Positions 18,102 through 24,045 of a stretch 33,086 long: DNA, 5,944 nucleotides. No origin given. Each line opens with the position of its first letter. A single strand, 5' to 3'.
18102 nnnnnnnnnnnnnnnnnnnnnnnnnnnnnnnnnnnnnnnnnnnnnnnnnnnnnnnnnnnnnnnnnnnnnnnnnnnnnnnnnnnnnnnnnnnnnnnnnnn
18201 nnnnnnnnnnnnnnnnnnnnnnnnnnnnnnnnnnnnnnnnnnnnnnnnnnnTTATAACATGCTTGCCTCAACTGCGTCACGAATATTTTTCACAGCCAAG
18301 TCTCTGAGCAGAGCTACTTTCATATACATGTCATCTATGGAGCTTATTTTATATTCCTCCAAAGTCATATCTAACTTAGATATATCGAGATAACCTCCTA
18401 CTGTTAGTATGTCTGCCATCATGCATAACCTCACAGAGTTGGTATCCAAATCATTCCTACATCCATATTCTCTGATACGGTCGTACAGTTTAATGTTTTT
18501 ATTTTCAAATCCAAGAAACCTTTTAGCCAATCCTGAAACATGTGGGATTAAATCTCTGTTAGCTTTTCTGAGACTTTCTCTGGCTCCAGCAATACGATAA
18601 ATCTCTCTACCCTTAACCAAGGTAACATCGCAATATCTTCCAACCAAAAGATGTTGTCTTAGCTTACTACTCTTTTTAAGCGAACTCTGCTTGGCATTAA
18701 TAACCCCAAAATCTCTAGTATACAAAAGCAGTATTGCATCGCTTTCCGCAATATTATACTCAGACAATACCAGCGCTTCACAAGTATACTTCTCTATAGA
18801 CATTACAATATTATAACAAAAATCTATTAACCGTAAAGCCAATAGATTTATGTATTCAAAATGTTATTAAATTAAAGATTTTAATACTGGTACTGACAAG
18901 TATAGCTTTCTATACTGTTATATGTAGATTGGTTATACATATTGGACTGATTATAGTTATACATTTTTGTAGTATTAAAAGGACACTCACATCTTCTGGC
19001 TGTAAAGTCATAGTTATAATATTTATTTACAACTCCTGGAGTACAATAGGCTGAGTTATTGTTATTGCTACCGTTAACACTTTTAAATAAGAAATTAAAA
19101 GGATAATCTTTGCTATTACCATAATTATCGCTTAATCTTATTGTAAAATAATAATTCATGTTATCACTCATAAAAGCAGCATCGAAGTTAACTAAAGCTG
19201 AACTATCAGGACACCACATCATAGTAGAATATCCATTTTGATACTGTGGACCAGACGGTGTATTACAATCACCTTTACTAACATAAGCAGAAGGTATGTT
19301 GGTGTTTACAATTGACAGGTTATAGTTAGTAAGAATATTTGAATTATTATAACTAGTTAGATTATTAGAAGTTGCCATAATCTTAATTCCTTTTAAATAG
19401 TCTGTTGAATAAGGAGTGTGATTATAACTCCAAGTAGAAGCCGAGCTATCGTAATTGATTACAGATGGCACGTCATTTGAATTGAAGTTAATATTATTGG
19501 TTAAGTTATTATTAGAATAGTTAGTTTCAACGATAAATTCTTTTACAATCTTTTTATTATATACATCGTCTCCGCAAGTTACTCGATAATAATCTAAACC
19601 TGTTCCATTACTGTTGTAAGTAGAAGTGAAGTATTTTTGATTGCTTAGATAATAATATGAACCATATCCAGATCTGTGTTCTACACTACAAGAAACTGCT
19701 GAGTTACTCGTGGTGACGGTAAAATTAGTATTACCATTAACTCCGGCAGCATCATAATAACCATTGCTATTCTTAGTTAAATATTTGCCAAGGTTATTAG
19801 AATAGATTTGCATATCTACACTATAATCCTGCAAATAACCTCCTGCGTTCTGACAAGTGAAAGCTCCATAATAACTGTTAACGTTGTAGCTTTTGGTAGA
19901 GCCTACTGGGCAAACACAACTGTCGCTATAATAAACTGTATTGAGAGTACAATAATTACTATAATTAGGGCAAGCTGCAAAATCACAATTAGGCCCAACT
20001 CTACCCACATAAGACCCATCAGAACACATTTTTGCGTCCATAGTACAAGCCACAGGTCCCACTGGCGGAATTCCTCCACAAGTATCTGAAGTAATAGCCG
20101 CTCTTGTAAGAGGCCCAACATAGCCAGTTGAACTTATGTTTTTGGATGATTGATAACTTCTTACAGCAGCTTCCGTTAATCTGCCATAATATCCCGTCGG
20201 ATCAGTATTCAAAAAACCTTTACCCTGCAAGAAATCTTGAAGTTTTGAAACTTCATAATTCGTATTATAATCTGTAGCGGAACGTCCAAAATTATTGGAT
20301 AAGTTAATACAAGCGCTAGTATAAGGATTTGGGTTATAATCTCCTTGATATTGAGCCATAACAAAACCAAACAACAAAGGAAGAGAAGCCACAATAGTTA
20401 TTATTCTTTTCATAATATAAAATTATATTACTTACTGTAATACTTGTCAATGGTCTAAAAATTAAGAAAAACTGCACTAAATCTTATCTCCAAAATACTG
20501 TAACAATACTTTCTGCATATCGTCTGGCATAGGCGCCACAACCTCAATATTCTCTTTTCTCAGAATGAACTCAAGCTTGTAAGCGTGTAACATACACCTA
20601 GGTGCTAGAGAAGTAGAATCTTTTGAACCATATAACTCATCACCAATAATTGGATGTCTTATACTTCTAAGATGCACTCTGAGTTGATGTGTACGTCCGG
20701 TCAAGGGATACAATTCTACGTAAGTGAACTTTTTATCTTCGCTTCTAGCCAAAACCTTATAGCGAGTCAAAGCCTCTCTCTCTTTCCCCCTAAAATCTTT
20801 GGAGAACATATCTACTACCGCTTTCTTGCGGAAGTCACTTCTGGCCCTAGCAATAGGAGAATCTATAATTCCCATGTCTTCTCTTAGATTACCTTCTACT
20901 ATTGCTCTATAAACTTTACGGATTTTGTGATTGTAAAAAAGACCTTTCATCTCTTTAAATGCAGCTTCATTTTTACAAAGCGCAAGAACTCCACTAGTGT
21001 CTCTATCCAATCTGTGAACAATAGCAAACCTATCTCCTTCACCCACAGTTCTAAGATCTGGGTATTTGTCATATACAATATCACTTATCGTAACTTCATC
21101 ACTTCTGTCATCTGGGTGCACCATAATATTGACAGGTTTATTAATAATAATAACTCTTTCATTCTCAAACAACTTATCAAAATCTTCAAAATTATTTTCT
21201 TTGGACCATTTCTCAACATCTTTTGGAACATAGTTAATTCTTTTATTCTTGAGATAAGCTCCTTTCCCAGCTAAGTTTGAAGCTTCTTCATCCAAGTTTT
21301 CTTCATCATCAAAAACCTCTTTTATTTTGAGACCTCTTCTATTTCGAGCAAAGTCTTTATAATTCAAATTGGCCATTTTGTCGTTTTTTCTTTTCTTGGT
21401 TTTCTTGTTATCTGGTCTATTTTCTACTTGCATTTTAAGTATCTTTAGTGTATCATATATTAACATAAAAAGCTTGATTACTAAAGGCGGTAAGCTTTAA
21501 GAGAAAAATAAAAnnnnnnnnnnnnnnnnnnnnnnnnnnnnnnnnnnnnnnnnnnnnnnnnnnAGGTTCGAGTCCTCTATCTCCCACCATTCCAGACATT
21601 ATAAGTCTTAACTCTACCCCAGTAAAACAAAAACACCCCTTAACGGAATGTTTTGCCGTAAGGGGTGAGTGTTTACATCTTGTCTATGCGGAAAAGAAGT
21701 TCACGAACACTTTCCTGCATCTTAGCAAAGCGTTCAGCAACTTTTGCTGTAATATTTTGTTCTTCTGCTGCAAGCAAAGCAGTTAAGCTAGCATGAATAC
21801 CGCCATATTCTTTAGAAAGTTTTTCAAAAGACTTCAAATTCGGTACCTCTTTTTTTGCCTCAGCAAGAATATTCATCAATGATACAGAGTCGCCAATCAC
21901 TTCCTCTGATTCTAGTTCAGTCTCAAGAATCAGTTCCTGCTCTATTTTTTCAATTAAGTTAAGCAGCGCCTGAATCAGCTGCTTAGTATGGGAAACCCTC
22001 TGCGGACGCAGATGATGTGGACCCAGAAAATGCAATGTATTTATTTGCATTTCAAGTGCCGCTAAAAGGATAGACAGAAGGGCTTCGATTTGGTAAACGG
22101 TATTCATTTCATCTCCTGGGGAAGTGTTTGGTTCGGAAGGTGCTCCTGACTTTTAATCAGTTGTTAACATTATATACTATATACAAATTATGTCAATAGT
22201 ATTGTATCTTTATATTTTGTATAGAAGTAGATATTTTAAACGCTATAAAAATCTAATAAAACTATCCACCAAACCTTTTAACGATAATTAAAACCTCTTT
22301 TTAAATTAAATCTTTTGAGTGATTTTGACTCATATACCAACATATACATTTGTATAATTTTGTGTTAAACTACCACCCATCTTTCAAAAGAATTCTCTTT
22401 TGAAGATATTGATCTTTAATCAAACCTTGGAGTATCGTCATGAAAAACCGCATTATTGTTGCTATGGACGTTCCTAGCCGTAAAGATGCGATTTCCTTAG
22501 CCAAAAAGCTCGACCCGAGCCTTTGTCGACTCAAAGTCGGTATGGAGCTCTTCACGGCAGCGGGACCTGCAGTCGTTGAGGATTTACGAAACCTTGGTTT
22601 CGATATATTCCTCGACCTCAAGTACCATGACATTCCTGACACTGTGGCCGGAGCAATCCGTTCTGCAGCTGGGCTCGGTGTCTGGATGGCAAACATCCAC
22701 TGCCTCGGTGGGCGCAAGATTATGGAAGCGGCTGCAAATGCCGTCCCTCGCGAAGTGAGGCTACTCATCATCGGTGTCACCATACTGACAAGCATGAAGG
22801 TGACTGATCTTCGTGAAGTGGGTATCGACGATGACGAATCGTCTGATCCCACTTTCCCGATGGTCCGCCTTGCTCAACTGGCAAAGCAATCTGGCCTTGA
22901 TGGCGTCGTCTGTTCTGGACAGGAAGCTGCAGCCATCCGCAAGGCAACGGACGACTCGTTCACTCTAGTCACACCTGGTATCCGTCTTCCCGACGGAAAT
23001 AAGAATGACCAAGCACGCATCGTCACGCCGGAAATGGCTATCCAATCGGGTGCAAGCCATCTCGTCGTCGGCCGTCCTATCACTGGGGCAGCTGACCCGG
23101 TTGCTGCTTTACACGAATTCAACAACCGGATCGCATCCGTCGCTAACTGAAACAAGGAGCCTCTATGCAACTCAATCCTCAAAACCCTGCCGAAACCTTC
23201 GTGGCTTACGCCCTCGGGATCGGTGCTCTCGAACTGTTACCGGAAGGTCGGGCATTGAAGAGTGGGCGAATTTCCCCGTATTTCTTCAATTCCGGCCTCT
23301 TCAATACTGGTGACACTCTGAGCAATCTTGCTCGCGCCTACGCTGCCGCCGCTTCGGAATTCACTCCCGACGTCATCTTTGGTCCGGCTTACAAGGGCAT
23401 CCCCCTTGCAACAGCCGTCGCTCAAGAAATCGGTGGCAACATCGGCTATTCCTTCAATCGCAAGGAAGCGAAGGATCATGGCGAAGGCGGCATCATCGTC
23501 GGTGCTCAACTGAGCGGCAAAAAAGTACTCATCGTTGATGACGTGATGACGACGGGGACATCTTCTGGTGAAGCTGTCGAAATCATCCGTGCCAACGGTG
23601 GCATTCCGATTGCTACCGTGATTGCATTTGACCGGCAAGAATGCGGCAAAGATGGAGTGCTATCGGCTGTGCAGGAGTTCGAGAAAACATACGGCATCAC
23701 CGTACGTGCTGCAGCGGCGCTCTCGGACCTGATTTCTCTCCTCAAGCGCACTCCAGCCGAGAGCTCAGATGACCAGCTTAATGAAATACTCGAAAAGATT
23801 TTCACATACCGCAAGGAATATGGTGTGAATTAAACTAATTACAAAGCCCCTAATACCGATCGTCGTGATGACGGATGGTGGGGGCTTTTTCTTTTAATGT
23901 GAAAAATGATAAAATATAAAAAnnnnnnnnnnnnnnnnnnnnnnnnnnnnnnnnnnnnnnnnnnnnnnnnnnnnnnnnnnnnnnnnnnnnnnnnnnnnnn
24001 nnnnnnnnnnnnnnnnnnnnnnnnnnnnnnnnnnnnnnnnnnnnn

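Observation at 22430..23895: Sharply bounded high-GC pyrF-pyrE cassette in an AT-rich genome: likely recent horizontal acquisition of the last two UMP-synthesis steps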

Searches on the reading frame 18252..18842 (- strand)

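Call 9: search_protein_families(library=pfam, proteins=[window:18252-18842:-], max_evalue=0.01)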
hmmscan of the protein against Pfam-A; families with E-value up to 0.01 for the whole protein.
window:18252-18842:- (196 aa): 1 family
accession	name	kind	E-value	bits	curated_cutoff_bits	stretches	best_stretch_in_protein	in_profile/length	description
PF11967.14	RecO_N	-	5.7e-10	39.5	27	1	18-87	3-74/80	Recombination protein O N terminal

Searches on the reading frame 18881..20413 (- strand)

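Call 8: search_protein_families(library=pfam, proteins=[window:18881-20413:-], max_evalue=0.01)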
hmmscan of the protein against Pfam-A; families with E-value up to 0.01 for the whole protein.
window:18881-20413:- (510 aa): 1 family
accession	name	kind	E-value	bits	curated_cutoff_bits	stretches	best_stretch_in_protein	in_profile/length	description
PF01471.23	PG_binding_1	-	2.3e-13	50.6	23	1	53-107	3-57/57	Putative peptidoglycan binding domain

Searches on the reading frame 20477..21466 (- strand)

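Call 8: search_protein_families(library=pfam, proteins=[window:20477-21466:-], max_evalue=0.01)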
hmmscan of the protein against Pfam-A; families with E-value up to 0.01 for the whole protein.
window:20477-21466:- (329 aa): 1 family
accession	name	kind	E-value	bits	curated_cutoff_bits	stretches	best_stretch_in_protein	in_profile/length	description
PF00849.27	PseudoU_synth_2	-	6.3e-32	111.3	26.8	1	105-267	2-151/152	RNA pseudouridylate synthase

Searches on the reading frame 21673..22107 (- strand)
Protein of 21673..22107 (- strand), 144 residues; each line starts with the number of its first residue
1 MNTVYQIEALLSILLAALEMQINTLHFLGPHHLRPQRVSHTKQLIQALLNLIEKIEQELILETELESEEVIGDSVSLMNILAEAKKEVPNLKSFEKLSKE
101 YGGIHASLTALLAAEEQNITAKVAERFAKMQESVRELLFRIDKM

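Call 8: search_protein_families(library=pfam, proteins=[window:21673-22107:-], max_evalue=0.01)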
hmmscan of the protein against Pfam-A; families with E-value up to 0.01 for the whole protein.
window:21673-22107:- (144 aa): 1 family
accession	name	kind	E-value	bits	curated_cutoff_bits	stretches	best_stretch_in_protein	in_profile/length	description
PF09074.15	Mer2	-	0.0093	16.2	27.7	0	46-141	58-164/193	Mer2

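Call 25: search_protein_families(library=ncbifam, proteins=[window:21673-22107:-], max_evalue=0.001)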
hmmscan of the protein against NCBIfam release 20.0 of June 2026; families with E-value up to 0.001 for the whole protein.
window:21673-22107:- (144 aa): 0 families
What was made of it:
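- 21673..22107 (-): p144L, host gene of unknown function; left neighbour, transcribed away from the cassette. No Pfam or NCBIfam family (calls 8, 25).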

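Call 39: find_related_loci(query=A2, collection=metagenome_contigs, flank=8000)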
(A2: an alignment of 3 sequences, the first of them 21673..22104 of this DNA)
Query A2 (143 aa) in metagenome_contigs; peptide patterns used: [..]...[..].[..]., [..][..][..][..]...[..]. (x = any residue, [..] = any of these).
392 stretches matched a pattern, but none encodes a relative of the query by tblastn (E <= 1e-3).
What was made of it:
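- On Horizontally acquired genomic island: The metagenome scan with the p144 family found nothing (call 39).
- Tried and rejected: A metagenome scan with a p144-family alignment found nothing (call 39).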

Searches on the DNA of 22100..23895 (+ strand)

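Call 70: search_dna_similar(query=window:22423-23895:+, collection=plasmids, mode=distant, max_rows=8)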
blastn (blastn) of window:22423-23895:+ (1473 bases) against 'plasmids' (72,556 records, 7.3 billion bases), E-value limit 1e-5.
Records with a match: 7; places in all: 7; records where one place covers at least 80% of the query: 0.
Best place of each record, by identity: 60-80% 7.
By first word of the organism name: Acinetobacter 4; Escherichia 2; Pseudomonas 1.
By predicted mobility (MOB-suite, as given by PLSDB): non-mobilizable 4; mobilizable 2; conjugative 1.
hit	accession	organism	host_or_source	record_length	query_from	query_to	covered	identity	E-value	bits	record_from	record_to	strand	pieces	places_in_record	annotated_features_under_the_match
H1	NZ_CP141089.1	Escherichia coli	Homo sapiens,Infected Human Urine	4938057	73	290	15%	67.1%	4e-7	64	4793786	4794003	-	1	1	none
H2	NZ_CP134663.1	Escherichia coli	Larus michahellis,bacteria,cloaca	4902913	73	290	15%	67.1%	4e-7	64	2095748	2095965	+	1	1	none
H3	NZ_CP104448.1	Acinetobacter baumannii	Homo sapiens,sputum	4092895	1030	1128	7%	76.0%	1e-7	66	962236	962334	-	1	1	none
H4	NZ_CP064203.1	Acinetobacter baumannii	Homo sapiens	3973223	1030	1128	7%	76.0%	1e-7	66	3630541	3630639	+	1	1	none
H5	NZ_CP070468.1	Pseudomonas aeruginosa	Homo sapiens,blood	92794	1030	1128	7%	75.8%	1e-8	70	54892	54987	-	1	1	pyrE: orotate phosphoribosyltransferase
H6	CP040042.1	Acinetobacter baumannii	Homo sapiens,blood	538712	1030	1128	7%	75.0%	5e-6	62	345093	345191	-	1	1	pyrE: orotate phosphoribosyltransferase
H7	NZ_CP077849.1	Acinetobacter baumannii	Homo sapiens,Rectal swab_P28_BU14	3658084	1030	1128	7%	75.0%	5e-6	62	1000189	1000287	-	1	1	none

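Call 71: search_dna_similar(query=window:22423-23895:+, collection=phages, mode=distant, max_rows=8)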
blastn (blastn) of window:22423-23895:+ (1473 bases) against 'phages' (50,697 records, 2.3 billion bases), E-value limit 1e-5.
No match.
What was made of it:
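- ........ phages give no match, and PLSDB plasmids give only short motif-level matches (calls 70, 71).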

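Call 74: search_rna_families(source=window, start=22100, end=22460, threshold=evalue, max_evalue=1)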
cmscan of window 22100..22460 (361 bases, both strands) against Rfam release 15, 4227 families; matches with E-value up to 1: 2.
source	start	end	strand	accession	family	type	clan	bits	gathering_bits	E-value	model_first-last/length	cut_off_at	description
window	22352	22430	+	RF00535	snoMe28S-Am982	Gene; snRNA; snoRNA; CD-box;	CL00054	20.4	49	0.49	1-80/80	no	Small nucleolar RNA Me28S-Am982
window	22103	22124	+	RF02172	RFPL3-AS1_2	Gene; lncRNA;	-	13.9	40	0.29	50-71/71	no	RFPL3 antisense RNA 1 conserved region 2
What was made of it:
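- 22383..22404 (+): Perfect 9-bp hairpin / 22-bp palindrome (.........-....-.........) in the leader, function unknown. No Rfam family matches (call 74).
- Closest known: Leader-based regulation of pyr genes. Different: The hairpin is not followed by a U-tract, and the leader has no PyrR-site or other Rfam match (call 74).
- Tried and rejected: Regulatory RNA in the leader: no Rfam match (call 74).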
